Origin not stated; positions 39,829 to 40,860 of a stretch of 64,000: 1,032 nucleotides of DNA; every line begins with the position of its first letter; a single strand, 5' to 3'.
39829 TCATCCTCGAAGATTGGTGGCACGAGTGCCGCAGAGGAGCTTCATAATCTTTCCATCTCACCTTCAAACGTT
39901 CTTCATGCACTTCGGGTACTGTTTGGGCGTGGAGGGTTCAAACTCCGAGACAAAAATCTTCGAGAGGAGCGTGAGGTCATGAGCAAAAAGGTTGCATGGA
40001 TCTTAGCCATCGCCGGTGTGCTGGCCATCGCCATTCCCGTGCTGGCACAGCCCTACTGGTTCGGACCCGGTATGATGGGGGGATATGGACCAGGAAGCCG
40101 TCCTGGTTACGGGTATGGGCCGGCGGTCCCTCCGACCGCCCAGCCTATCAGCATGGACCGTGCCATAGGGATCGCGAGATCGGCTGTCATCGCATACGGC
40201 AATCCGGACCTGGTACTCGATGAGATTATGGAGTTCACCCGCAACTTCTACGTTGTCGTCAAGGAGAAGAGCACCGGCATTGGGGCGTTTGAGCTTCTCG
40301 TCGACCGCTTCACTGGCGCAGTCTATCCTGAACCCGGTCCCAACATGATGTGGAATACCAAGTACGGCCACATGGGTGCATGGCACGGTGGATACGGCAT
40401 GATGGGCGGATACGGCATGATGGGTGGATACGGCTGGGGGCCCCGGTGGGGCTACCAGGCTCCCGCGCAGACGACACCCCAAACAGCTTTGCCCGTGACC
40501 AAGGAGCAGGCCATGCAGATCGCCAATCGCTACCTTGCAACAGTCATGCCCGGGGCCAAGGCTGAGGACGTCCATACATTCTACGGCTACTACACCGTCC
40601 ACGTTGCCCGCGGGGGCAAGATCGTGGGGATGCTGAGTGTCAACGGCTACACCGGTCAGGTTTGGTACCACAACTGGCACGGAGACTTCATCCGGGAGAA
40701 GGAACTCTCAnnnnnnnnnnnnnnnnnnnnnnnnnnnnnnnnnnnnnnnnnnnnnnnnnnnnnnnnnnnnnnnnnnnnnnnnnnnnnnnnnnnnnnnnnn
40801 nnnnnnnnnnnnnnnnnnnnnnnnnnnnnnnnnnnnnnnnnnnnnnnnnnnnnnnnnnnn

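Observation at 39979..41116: Secreted PepSY-PepSY protein ATGA-coupled to a SHOCT membrane protein, both with aromatic/Met/Gly-rich low-complexity tracts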

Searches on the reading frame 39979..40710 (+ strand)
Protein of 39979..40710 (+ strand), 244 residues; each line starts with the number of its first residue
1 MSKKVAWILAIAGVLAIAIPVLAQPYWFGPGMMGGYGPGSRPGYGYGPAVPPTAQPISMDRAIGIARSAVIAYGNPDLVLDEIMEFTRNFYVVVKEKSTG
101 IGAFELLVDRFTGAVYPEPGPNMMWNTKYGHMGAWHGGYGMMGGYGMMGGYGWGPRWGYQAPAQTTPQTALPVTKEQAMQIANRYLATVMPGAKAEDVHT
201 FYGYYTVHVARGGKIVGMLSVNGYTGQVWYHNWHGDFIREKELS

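Call 3: search_protein_families(library=pfam, proteins=[window:39979-40710:+], max_evalue=1)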
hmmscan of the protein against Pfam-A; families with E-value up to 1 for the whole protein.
window:39979-40710:+ (244 aa): 4 families
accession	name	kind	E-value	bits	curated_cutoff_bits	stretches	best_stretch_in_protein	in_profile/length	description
PF03413.25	PepSY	-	0.02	15.6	24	0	172-227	1-55/60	Peptidase propeptide and YPEB domain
PF17253.7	DUF5320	-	0.025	16.2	27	1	134-187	34-86/99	Family of unknown function (DUF5320)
PF03964.20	Chorion_2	-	0.032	15.5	26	1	136-162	54-80/130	Chorion family 2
PF16244.11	DUF4901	-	0.18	12.4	27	1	166-195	69-98/148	YcdB, YcdC repeated domain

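Call 4: search_protein_families(library=ncbifam, proteins=[window:39979-40710:+], max_evalue=1)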
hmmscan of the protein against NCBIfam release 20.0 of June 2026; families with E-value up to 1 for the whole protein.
window:39979-40710:+ (244 aa): 0 families

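Call 8: find_homologous_proteins(query=window:39979-40710:+)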
Query window:39979-40710:+ (244 aa): 7606 proteins with E <= 0.001 among 8000 candidates; the best 120 are listed.
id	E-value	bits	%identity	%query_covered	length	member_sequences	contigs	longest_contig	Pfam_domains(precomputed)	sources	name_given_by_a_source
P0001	7.1e-130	450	81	99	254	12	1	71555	-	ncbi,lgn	-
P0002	7.2e-68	247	58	80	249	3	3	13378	-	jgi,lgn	-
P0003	8.9e-66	240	58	79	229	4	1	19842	-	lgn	-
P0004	1.7e-65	239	53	81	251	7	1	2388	-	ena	-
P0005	7.7e-65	237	43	88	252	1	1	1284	-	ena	-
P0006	9.5e-65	237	57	77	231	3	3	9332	-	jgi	jgi:hypothetical protein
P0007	9.8e-65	237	56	86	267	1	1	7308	PF03413.26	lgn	-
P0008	1.1e-64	236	57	89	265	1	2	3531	PF03413.26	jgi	-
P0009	1.2e-64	236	54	80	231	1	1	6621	-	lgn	-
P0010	1.2e-64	236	52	77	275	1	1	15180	-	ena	-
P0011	2.2e-64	236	49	95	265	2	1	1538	-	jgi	jgi:hypothetical protein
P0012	4.1e-64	235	50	80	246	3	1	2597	-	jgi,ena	-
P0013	4.1e-64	235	56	79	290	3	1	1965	-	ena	-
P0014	4.9e-64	234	55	86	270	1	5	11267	-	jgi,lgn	-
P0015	5.0e-64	234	57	70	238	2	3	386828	-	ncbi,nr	ncbi:MAG: hypothetical protein QN141_03675 [Armatimonadota bacterium]|nr:hypothetical protein [Armat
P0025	1.2e-62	230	56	86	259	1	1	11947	PF03413.26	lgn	-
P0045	3.3e-61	225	52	80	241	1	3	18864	PF03413.26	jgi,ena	-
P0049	5.2e-61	224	55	80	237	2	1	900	PF03413.26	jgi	jgi:hypothetical protein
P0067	3.7e-60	222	54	79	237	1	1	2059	PF03413.26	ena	-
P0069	3.9e-60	222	51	80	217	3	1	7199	PF03413.26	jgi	-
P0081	1.1e-59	220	54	80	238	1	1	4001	PF03413.26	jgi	-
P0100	5.2e-59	218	54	82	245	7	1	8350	PF03413.26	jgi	-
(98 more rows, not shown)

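Call 11: find_related_loci(query=A1, collection=genome_contigs, flank=8000)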
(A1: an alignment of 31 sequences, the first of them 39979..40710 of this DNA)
Query A1 (244 aa) in genome_contigs; peptide patterns used: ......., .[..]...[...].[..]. (x = any residue, [..] = any of these).
600 stretches matched a pattern (row limit reached: there are more); 574 encode a relative of the query (tblastn E <= 1e-3); the best 80 are kept; 80 distinct loci.
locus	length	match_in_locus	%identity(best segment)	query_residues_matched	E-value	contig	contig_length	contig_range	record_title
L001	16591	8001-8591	53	25-244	6e-64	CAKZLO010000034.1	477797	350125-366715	MAG TPA_asm: uncultured Ardenticatenia bacterium isolate SRR5214706_bin.41_CONCOCT_v1.1_MAG genome assembly, contig: ERZ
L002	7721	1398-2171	45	8-244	8e-62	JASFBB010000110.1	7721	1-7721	MAG: Anaerolineae bacterium isolate PO_14 k141_151637, whole genome shotgun sequence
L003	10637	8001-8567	57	35-243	7e-61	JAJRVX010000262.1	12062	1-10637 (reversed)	MAG: Chloroflexota bacterium isolate Dive96_bin10.82 k141_2270804, whole genome shotgun sequence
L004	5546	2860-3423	53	43-244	2e-60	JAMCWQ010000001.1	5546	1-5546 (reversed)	MAG: Chloroflexota bacterium isolate FK_Sedi_B_Bin.53 NODE_64640_length_5546_cov_0.949622, whole genome shotgun sequence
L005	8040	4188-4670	52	58-243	5e-60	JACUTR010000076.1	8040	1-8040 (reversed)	MAG: Methanophagales archaeon isolate Kmv05 NODE_4290_length_8040_cov_9.027927, whole genome shotgun sequence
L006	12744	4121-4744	49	8-244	2e-59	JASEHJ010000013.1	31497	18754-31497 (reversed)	MAG: bacterium isolate Yes70-20 NODE_13_length_31497_cov_5.921315, whole genome shotgun sequence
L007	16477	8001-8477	54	58-238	2e-58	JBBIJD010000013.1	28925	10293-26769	MAG: Candidatus Fraserbacteria bacterium isolate ESF170215_bin_154 NODE_383_length_28925_cov_11.409075, whole genome sho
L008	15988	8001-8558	53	48-244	1e-57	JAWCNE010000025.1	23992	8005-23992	MAG: Candidatus Bathyarchaeia archaeon isolate JZ-2_201709_bins_121 JZ-2_201709_bins_121_scaffold_25, whole genome shotg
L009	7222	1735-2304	52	35-244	3e-57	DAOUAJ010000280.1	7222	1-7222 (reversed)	MAG TPA_asm: Anaerolineae bacterium isolate H63_643 k137_419316, whole genome shotgun sequence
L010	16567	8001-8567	47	28-244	2e-57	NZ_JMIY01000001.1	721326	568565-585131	Candidatus Methanoperedens nitroreducens strain ANME-2d ANME2D_Contig_1.1, whole genome shotgun sequence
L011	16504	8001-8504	52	53-243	4e-57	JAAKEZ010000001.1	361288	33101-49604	Candidatus Bathyarchaeota archaeon A05DMB-2 NODE_13_length_361288_cov_9.175903, whole genome shotgun sequence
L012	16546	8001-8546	53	58-242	9e-57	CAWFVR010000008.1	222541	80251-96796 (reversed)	MAG: uncultured Rubrobacteraceae bacterium isolate MFD05088.bin.2.1 genome assembly, contig: contig_25079, whole genome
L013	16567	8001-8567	47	28-244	8e-57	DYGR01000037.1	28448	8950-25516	MAG TPA_asm: Candidatus Methanoperedens nitroreducens isolate BE2012_43_12 Afr_mines_BE2012_830_length_28448_cov_5_39217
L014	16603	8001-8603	48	25-244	2e-56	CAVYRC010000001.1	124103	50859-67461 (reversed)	MAG: Candidatus Bathyarchaeota archaeon isolate MFD05942.bin.2.208 genome assembly, contig: contig_108109, whole genome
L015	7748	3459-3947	49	57-244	4e-56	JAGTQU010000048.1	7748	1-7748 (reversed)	MAG: Candidatus Bathyarchaeota archaeon isolate QZM_B1_bin_55 QZM_B1_bin_55_scaffold_10371_curated, whole genome shotgun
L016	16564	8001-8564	50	33-243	4e-56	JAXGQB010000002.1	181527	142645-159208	MAG: Anaerolineae bacterium isolate AnMBR.bin316 bin316_2, whole genome shotgun sequence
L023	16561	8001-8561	46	26-244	9e-55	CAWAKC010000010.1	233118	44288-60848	MAG: Candidatus Bathyarchaeota archaeon isolate MFD02416.bin.1.250 genome assembly, contig: contig_85988, whole genome s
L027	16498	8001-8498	51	56-244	3e-54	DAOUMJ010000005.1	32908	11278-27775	MAG TPA_asm: Anaerolineales bacterium isolate W58_115 k99_602124, whole genome shotgun sequence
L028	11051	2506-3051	48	56-244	2e-54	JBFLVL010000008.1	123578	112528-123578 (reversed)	MAG: Chloroflexota bacterium isolate MAG005 MAG005_8, whole genome shotgun sequence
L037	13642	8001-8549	46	31-244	5e-54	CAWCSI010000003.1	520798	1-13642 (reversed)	MAG: Candidatus Bathyarchaeota archaeon isolate MFD04428.bin.2.124 genome assembly, contig: contig_51711, whole genome s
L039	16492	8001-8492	47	55-243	1e-53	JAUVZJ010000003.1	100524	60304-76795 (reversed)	MAG: Methanophagales archaeon isolate CSMAG_1265 CSMAG_1265_k141_247950_length_100524_cov_153.4862, whole genome shotgun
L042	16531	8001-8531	45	34-243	3e-53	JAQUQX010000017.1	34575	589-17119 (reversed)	MAG: Candidatus Methanoperedens sp. isolate STD1_6 NODE_2442_length_34575_cov_20.731508_Sandtown_D1, whole genome shotgu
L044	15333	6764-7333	52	53-243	4e-53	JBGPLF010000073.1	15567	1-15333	MAG: bacterium isolate OBJ_0618_7090110_269 k141_10296524_length_15567_cov_10.0000, whole genome shotgun sequence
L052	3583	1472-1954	47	53-244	3e-52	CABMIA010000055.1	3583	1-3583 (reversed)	uncultured archaeon isolate LFW-280_1_1 genome assembly, contig: LFW28011_148, whole genome shotgun sequence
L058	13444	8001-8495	51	54-243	9e-52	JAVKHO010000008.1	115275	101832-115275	MAG: Candidatus Tepidifontimicrobium thermophilum isolate HHBFW-2_201803_bins_14 HHBFW-2_201803_bins_14_scaffold_8, whol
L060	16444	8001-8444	54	73-238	1e-51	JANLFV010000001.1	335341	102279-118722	MAG: Candidatus Acetothermia bacterium isolate A05DMB20 NODE_1_length_335341_cov_10.702743, whole genome shotgun sequenc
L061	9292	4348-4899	49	28-242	6e-52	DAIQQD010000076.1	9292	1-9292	MAG TPA_asm: Chloroflexota bacterium isolate CTOTU25591 NODE_3925_length_9292_cov_10.901700, whole genome shotgun sequen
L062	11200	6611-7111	49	55-244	1e-51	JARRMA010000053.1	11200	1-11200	MAG: Candidatus Bathyarchaeota archaeon isolate Spart_086_MAG scaffold_7607, whole genome shotgun sequence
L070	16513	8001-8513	47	46-242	3e-51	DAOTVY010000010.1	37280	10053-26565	MAG TPA_asm: Chloroflexia bacterium isolate H111_92 k127_1504801, whole genome shotgun sequence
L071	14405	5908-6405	50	55-244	5e-51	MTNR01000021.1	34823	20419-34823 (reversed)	MAG: Dehalococcoides sp. JdFR-56 JGI24020J35080_1000422, whole genome shotgun sequence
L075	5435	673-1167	47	57-244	7e-51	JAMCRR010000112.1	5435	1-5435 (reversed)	MAG: Chloroflexota bacterium isolate FK_Sedi_A_Bin.25 NODE_43040_length_5435_cov_1.57969, whole genome shotgun sequence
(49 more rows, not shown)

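Call 12: find_encoding_contigs(protein=P0001, flank=10000, max_places=3)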
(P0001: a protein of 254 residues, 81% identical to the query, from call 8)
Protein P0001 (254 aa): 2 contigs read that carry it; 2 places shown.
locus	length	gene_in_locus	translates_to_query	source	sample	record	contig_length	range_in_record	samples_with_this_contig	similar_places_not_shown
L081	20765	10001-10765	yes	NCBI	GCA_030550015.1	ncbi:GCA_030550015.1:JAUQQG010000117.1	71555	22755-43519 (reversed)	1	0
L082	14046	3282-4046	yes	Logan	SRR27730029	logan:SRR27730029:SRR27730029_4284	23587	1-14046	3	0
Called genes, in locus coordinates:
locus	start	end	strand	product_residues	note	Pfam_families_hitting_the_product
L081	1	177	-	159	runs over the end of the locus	-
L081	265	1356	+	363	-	PF09699:Paired_CXXCH_1 (faint), PF14522:Cytochrome_C7 (faint), PF13435:Cytochrome_C554 (weak), PF14537:Cytochrom_c3_2 (weak)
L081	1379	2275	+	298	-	PF13247:Fer4_11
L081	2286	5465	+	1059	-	PF04879:Molybdop_Fe4S4, PF00384:Molybdopterin, PF01568:Molydop_binding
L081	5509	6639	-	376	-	PF00890:FAD_binding_2 (faint), PF01266:DAO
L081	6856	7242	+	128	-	PF12675:DUF3795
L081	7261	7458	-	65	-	-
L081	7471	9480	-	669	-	PF00009:GTP_EFTU (faint), PF00350:Dynamin_N (faint), PF01926:MMR_HSR1, PF02421:FeoB_N, PF17910:FeoB_Cyto, PF07670:Gate, PF07664:FeoB_C, PF07670:Gate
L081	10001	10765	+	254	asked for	-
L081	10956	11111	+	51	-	-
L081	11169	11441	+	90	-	PF04214:DUF411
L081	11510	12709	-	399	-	PF01875:Memo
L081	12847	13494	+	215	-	-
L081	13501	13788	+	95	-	PF26485:DUF8156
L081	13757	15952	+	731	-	PF00136:DNA_pol_B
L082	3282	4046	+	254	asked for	-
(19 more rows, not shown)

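Call 18: search_protein_families(library=pfam, proteins=[L070:10177-10866:-, L007:10439-12832:+, L039:6733-7563:-, L061:2495-3880:+, L062:7210-7560:+, L037:9208-9936:+, L052:2014-2322:+, L052:2514-3182:+, L042:8900-9076:+, L037:9973-10632:+], max_evalue=0.001)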
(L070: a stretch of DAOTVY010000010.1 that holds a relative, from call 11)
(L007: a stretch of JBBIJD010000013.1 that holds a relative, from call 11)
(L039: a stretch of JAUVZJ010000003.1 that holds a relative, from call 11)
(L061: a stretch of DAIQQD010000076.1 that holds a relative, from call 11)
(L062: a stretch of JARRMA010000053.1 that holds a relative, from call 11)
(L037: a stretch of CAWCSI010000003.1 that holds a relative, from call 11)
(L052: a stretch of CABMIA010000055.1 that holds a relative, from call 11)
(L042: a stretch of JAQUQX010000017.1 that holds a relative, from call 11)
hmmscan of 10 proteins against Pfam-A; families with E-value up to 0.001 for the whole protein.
L070:10177-10866:- (229 aa): 6 families
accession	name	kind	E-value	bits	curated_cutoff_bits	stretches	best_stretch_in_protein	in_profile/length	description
PF00072.30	Response_reg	-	4.5e-30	104.5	30.2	1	18-130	1-111/111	Response regulator receiver domain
PF00196.25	GerE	-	1.7e-21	76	23.5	1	165-219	2-56/57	Bacterial regulatory proteins, luxR family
PF13384.12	HTH_23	-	2.1e-06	27.8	24.6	1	169-198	6-35/50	Homeodomain-like domain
PF13518.12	HTH_28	-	4.5e-05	23.9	25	1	171-201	3-33/52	Helix-turn-helix domain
PF13936.12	HTH_38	-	0.00056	20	27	0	168-198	9-38/44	Helix-turn-helix domain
PF04967.18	HTH_10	-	0.00065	19.9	23.1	0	167-208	2-51/53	HTH DNA binding domain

L007:10439-12832:+ (798 aa): 5 families
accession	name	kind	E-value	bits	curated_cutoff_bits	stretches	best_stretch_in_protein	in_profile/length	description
PF00122.25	E1-E2_ATPase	-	2.3e-58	197.1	28.1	1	277-456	2-180/181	E1-E2 ATPase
PF00702.32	Hydrolase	-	2.9e-38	132.6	26.4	1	474-688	2-191/191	haloacid dehalogenase-like hydrolase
PF12710.13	HAD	-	4.8e-06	27.6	27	1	603-684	82-188/189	haloacid dehalogenase-like hydrolase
PF08282.18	Hydrolase_3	-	8.1e-06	26.2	20.9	1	662-715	197-250/255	haloacid dehalogenase-like hydrolase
PF06724.16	DUF1206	-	0.00094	19.6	26.2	1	168-205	32-69/70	Domain of Unknown Function (DUF1206)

L039:6733-7563:- (276 aa): 7 families
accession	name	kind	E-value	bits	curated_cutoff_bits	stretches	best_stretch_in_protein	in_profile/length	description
PF08241.18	Methyltransf_11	-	4.6e-23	82.1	21.2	1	99-194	1-95/95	Methyltransferase domain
PF13649.12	Methyltransf_25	-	1.1e-20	74.6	27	1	98-190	1-97/97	Methyltransferase domain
PF01209.24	Ubie_methyltran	-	2.9e-18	66.5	20.1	1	62-211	13-168/233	ubiE/COQ5 methyltransferase family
PF13847.12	Methyltransf_31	-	2.8e-16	60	27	1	93-196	2-111/145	Methyltransferase domain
PF08242.18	Methyltransf_12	-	1.7e-14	54.8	30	1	99-191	1-97/98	Methyltransferase domain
PF13489.12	Methyltransf_23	-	1.6e-13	51.2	27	1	81-197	6-119/164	Methyltransferase domain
PF07021.18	MetW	-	0.00032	20.8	21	1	86-187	5-103/193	Methionine biosynthesis protein MetW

L061:2495-3880:+ (462 aa): 3 families
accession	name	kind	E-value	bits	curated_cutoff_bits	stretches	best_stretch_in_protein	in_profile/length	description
PF02518.31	HATPase_c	-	3e-36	124.6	26.4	1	354-462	3-109/111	Histidine kinase-, DNA gyrase B-, and HSP90-like ATPase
PF00512.31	HisKA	-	4.2e-15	56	26.9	1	245-310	2-66/66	His Kinase A (phospho-acceptor) domain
PF00672.30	HAMP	-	4.5e-12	46.5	25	1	187-239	2-52/53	HAMP domain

L062:7210-7560:+ (117 aa): 10 families
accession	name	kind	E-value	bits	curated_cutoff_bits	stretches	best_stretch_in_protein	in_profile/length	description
PF01022.26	HTH_5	-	5.6e-14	52.2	22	1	29-73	2-46/47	Bacterial regulatory protein, arsR family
PF12840.13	HTH_20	-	7.6e-11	42.3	27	1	26-75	1-51/51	Helix-turn-helix domain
PF13601.12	HTH_34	-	1.5e-06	28.7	27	1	30-77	1-49/80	Winged helix DNA-binding domain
PF12802.13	MarR_2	-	3e-06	27.7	27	1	31-78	7-56/61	MarR family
PF01978.25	TrmB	-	4.3e-05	23.7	25.6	1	36-88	16-67/68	Sugar-specific transcriptional regulator TrmB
PF08100.18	Dimerisation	-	9.3e-05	22.6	25.6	1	20-86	16-84/93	O-methyltransferase dimerisation domain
PF24270.1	HTH_Cmi2_C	-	0.0001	23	27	1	17-78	63-124/125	Cmi2, C-terminal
PF25213.1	HVO_A0261_N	-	0.00019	21.6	35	1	25-77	7-59/86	HVO_A0261 N-terminal domain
PF25212.1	HVO_A0114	-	0.00029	21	27.6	1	29-80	22-74/84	HVO_A0114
PF13463.12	HTH_27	-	0.00093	19.9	22.2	0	32-85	6-64/68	Winged helix DNA-binding domain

L037:9208-9936:+ (243 aa): 0 families

L052:2014-2322:+ (103 aa): 10 families
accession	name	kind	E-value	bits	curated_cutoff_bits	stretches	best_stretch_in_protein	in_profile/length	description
PF01022.26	HTH_5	-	2.4e-12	47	22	1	19-61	5-47/47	Bacterial regulatory protein, arsR family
PF12840.13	HTH_20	-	1.4e-10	41.4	27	1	13-62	1-51/51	Helix-turn-helix domain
PF01978.25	TrmB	-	2.1e-07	31.1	25.6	1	23-82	16-68/68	Sugar-specific transcriptional regulator TrmB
PF13412.12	HTH_24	-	1.4e-05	25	21.9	1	33-60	21-48/48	Winged helix-turn-helix DNA-binding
PF12802.13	MarR_2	-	1.5e-05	25.5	27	1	17-62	7-53/61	MarR family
PF02082.26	Rrf2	-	0.00011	22.8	30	1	17-62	10-56/132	Iron-dependent Transcriptional regulator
PF01047.28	MarR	-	0.00013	22.2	24.6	1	28-62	16-50/59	MarR family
PF13601.12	HTH_34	-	0.00018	22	27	1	19-72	3-57/80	Winged helix DNA-binding domain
PF01638.23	HxlR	-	0.0003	21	20.8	1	13-65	2-55/91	HxlR-like helix-turn-helix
PF08222.17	HTH_CodY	-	0.00099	19.1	27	0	32-61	7-36/61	CodY helix-turn-helix domain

L052:2514-3182:+ (223 aa): 4 families
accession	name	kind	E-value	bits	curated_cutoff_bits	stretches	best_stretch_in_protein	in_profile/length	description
PF13192.12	Thioredoxin_3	-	2.4e-20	72.8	24.8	1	135-210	2-74/76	Thioredoxin domain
PF00462.30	Glutaredoxin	-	9.2e-11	42.2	22.9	1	137-193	2-57/60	Glutaredoxin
PF00085.26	Thioredoxin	-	8.3e-06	26.2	23.5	0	122-195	9-82/103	Thioredoxin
PF13098.12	Thioredoxin_2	-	6.2e-05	23.7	27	0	136-208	9-102/104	Thioredoxin-like domain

L042:8900-9076:+ (59 aa): 0 families

L037:9973-10632:+ (220 aa): 2 families
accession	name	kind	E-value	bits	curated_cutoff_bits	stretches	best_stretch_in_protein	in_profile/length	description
PF24034.1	DUF7343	-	2.7e-09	37.2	27.6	1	157-213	4-60/62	Domain of unknown function (DUF7343)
PF12802.13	MarR_2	-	0.00018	22.1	27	1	154-205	3-54/61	MarR family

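Call 31: predict_structure(alignment_id=A2)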
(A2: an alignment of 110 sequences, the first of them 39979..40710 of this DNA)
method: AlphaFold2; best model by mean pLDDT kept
length: 244 residues; sequences in the alignment: 110
mean_pLDDT: 78.2   pTM: 0.73
mean pLDDT of the five models: 78.2, 77.8, 77.5, 76.6, 75.7
residues with pLDDT >= 90: 141; 70-90: 16; 50-70: 28; < 50: 59
segments of 3 or more residues with pLDDT < 50: 13-15, 17-43, 138-144, 146-164
pLDDT, mean of each block of 10 residues (from residue 1): 53 47 39 39 54 91 98 96 97 97 96 92 90 58 47 42 58 97 97 97 97 96 96 94 95
secondary structure, 60 per line:
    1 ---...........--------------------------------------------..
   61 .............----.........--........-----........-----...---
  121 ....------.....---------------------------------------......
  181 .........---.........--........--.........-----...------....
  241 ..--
elements in order: H4-14 H59-73 E78-86 E89-96 E102-109 E115-117 H121-124 H131-135 H175-189 E193-201 E204-211 E214-222 E228-230 E237-242
